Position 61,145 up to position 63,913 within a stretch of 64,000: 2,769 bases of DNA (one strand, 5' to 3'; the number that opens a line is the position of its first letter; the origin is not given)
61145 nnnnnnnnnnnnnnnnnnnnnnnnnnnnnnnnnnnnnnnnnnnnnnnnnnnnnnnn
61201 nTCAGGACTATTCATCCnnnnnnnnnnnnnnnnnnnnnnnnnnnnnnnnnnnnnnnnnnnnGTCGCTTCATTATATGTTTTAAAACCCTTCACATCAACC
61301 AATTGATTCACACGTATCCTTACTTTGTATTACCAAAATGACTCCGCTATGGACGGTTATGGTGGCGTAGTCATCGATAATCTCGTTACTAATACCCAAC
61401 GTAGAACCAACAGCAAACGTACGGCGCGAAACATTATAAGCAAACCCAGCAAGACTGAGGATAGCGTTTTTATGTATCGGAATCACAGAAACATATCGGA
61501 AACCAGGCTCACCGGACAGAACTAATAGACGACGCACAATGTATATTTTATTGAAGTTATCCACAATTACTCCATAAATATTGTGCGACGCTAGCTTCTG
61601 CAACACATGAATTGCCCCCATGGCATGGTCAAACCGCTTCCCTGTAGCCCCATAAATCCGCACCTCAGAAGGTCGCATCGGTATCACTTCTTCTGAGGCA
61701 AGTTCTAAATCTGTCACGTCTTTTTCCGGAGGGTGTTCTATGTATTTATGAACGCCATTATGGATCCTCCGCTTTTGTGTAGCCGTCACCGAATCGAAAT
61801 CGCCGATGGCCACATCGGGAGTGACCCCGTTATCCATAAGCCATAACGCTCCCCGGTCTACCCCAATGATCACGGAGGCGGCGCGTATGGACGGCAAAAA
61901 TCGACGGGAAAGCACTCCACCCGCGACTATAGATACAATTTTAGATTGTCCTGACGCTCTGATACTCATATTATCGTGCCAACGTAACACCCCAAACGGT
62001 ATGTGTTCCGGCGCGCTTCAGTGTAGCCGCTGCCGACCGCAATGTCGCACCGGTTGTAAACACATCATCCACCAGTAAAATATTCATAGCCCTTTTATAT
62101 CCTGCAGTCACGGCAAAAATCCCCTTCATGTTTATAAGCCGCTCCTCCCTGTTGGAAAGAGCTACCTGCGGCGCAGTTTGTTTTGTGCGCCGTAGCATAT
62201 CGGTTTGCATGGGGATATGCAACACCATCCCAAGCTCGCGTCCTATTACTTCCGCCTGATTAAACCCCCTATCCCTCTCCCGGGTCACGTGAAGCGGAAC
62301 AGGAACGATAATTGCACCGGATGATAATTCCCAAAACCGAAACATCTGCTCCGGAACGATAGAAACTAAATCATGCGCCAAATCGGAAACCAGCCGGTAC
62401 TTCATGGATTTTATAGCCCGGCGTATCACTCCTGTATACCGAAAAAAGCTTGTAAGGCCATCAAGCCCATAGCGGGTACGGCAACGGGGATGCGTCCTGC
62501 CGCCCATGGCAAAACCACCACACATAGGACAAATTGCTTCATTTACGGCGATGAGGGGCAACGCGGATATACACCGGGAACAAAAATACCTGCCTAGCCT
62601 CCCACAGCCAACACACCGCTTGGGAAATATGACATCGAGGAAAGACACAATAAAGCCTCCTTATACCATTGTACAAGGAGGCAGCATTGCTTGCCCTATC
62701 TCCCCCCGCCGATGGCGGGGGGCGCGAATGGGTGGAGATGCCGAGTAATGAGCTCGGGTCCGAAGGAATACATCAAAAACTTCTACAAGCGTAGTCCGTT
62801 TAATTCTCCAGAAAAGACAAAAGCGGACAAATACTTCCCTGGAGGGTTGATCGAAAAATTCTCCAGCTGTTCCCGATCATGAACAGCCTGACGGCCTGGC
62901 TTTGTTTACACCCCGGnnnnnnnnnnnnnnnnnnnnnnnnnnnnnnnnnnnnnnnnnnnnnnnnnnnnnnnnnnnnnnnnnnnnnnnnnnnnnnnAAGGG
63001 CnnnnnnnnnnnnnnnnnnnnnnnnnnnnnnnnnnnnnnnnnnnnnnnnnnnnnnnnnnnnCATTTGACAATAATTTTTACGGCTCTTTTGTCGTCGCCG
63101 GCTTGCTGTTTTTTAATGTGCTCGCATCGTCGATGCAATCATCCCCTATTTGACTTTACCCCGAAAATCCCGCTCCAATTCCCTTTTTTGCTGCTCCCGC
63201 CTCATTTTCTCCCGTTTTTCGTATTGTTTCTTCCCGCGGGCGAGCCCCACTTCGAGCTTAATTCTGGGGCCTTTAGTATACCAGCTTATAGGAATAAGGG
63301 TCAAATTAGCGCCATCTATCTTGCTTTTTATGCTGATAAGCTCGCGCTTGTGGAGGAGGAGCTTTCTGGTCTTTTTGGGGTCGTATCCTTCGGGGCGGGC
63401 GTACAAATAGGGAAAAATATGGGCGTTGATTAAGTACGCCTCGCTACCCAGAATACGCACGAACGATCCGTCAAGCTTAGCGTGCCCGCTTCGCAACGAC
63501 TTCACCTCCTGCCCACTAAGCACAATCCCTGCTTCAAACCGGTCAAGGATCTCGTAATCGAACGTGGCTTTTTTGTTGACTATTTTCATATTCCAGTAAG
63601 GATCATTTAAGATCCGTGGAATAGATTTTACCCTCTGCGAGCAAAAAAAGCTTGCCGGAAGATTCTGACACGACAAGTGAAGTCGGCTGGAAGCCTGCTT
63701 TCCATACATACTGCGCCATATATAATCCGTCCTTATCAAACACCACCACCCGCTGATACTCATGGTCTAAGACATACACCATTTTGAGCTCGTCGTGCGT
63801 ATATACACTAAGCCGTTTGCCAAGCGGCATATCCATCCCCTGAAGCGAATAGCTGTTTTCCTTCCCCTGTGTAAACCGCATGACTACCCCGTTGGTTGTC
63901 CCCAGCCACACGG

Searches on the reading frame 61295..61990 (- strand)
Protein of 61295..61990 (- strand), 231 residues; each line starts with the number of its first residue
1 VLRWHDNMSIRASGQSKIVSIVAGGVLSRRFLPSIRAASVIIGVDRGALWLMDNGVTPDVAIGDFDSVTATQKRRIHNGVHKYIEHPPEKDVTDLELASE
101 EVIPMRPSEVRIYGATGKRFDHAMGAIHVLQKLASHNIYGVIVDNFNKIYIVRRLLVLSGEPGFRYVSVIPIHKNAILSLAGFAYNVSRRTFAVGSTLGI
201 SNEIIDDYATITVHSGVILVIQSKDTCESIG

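Call 19: search_protein_families(library=pfam, proteins=[window:61295-61990:-], max_evalue=0.01)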
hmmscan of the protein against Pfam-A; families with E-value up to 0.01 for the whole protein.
window:61295-61990:- (231 aa): 2 families
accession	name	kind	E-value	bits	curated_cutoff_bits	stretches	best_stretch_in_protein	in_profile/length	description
PF04263.21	TPK_catalytic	-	2.2e-25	89.2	30.7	1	36-138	6-109/113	Thiamin pyrophosphokinase, catalytic domain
PF04265.19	TPK_B1_binding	-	4.9e-13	48.9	22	1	161-218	7-67/67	Thiamin pyrophosphokinase, vitamin B1 binding domain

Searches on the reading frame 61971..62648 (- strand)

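Call 19: search_protein_families(library=pfam, proteins=[window:61971-62648:-], max_evalue=0.01)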
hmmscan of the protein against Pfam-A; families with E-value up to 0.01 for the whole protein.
window:61971-62648:- (225 aa): 2 families
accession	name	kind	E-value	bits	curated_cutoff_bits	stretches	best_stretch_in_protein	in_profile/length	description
PF18912.6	DZR_2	-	7.2e-08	32.6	27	1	3-56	1-55/56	Double zinc ribbon domain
PF00156.33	Pribosyltran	-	6.1e-05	22.8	26.3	1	173-218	79-118/158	Phosphoribosyl transferase domain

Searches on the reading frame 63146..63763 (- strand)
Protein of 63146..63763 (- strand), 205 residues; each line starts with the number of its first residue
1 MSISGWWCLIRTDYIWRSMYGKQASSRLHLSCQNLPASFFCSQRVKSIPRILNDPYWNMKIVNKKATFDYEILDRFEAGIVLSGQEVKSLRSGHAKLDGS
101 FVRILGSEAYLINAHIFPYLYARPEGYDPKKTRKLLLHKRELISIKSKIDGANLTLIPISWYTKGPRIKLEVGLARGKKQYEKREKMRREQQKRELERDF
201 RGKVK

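Call 19: search_protein_families(library=pfam, proteins=[window:63146-63763:-], max_evalue=0.01)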
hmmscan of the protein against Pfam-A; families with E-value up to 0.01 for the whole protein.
window:63146-63763:- (205 aa): 1 family
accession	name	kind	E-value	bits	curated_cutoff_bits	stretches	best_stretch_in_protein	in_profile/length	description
PF01668.23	SmpB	-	1.8e-47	161.3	27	1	62-201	3-142/143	SmpB protein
